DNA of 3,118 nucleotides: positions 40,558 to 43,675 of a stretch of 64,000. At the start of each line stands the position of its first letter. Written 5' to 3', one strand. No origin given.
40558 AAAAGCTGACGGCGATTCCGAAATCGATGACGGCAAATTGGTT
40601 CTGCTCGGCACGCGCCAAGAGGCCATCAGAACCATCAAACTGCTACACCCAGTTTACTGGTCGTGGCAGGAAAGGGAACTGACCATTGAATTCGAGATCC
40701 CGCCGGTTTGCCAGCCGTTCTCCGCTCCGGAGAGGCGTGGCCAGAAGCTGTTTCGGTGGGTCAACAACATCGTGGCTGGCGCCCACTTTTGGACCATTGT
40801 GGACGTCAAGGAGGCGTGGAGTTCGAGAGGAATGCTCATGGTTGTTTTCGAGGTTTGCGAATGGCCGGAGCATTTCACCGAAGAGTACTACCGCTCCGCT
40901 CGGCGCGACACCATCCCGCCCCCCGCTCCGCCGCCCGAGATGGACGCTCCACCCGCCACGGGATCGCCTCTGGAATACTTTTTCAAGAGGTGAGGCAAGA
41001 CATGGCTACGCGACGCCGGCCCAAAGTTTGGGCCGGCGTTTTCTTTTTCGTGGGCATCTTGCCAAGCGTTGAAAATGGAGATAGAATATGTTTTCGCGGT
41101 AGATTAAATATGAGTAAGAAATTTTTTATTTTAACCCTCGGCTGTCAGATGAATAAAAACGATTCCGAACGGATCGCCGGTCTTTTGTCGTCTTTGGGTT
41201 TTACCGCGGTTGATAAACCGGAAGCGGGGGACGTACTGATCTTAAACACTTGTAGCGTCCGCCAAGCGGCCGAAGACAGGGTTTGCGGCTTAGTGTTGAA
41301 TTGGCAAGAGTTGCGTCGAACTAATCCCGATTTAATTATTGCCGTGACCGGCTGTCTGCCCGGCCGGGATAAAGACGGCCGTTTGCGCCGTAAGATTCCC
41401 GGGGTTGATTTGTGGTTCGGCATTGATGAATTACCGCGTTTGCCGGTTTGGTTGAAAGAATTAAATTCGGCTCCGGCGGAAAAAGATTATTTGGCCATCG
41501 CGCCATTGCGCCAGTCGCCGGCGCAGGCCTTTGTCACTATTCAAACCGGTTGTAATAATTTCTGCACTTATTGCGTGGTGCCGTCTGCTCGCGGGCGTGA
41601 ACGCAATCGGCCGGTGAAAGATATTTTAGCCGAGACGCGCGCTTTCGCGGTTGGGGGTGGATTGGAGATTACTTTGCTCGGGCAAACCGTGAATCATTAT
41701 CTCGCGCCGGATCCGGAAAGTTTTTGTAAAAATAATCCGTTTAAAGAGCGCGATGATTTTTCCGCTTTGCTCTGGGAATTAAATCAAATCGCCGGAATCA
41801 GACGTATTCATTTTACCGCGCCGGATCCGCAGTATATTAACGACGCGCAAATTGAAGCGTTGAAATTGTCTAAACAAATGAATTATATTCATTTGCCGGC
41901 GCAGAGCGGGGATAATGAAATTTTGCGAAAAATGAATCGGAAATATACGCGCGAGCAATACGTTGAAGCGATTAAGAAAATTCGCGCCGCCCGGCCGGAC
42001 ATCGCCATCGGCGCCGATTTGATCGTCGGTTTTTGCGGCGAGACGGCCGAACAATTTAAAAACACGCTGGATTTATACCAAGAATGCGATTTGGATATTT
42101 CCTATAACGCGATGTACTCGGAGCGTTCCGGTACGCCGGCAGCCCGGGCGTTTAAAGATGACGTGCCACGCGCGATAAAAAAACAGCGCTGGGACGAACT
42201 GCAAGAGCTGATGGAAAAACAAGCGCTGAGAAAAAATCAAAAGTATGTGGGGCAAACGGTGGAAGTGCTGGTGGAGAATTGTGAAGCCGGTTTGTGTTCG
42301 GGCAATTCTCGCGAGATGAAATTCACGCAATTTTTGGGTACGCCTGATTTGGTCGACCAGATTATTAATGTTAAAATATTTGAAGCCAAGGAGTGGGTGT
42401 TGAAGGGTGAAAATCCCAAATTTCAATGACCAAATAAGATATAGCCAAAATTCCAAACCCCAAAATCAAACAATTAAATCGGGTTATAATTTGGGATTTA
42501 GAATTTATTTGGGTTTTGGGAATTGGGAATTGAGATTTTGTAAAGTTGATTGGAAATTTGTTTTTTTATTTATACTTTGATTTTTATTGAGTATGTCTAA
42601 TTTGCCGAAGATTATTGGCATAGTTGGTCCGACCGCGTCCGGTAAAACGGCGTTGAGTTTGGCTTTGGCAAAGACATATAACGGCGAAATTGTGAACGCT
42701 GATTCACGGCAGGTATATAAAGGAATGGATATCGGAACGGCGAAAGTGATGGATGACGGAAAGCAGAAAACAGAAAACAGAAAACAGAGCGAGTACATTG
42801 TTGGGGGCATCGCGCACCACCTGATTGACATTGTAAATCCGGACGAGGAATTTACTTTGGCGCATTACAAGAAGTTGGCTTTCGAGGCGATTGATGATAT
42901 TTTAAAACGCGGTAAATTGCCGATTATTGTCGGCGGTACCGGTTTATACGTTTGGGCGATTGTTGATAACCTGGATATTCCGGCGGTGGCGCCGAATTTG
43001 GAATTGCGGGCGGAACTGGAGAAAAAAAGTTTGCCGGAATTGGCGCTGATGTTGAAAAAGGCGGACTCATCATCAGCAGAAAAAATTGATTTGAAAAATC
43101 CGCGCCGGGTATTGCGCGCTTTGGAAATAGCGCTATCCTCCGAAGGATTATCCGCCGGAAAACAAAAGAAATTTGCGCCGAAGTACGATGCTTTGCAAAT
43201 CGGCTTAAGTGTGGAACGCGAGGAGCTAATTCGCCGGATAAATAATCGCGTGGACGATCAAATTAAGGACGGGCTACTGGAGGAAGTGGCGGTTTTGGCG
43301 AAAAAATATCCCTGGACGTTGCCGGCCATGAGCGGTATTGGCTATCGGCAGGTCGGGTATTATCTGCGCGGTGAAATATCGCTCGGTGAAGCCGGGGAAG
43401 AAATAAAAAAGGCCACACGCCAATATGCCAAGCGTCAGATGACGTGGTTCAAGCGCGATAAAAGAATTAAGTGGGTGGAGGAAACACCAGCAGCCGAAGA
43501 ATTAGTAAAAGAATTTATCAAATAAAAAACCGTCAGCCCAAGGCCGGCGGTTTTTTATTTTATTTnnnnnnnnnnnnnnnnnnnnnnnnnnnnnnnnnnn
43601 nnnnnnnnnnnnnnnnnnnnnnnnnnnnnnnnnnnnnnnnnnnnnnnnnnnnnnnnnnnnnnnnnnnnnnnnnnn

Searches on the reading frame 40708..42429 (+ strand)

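Call 14: search_protein_families(library=pfam, proteins=[window:40708-42429:+], max_evalue=0.01)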
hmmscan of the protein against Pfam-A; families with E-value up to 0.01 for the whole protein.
window:40708-42429:+ (573 aa): 3 families
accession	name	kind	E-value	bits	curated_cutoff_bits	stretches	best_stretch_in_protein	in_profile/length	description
PF04055.27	Radical_SAM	-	3.2e-27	96.2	29.5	1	277-456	2-165/166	Radical SAM superfamily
PF00919.26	UPF0004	-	3.1e-25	88.5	27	1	138-238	1-98/98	Uncharacterized protein family UPF0004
PF01938.26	TRAM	-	4e-05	23.8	21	1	511-568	1-59/61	TRAM domain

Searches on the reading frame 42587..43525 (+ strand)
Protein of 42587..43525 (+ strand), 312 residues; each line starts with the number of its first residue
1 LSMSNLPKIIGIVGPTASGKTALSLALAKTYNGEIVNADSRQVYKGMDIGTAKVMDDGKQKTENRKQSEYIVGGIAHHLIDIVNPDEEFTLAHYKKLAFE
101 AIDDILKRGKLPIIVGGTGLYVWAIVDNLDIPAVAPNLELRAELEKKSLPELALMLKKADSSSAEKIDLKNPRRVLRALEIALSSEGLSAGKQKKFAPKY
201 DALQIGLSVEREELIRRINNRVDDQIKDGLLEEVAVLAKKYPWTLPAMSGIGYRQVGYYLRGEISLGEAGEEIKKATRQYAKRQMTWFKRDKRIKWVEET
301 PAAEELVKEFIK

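Call 79: search_protein_families(library=pfam, proteins=[window:42587-43525:+], max_evalue=0.001)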
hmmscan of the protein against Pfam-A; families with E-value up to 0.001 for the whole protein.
window:42587-43525:+ (312 aa): 3 families
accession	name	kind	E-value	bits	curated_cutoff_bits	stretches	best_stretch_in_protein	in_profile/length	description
PF01715.23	IPPT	-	1e-73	248.5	23.6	1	42-291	1-243/243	IPP transferase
PF01745.22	IPT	-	2.9e-05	24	20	1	9-63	3-57/233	Isopentenyl transferase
PF13238.12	AAA_18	-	0.00048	21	29.4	0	10-60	1-56/128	AAA domain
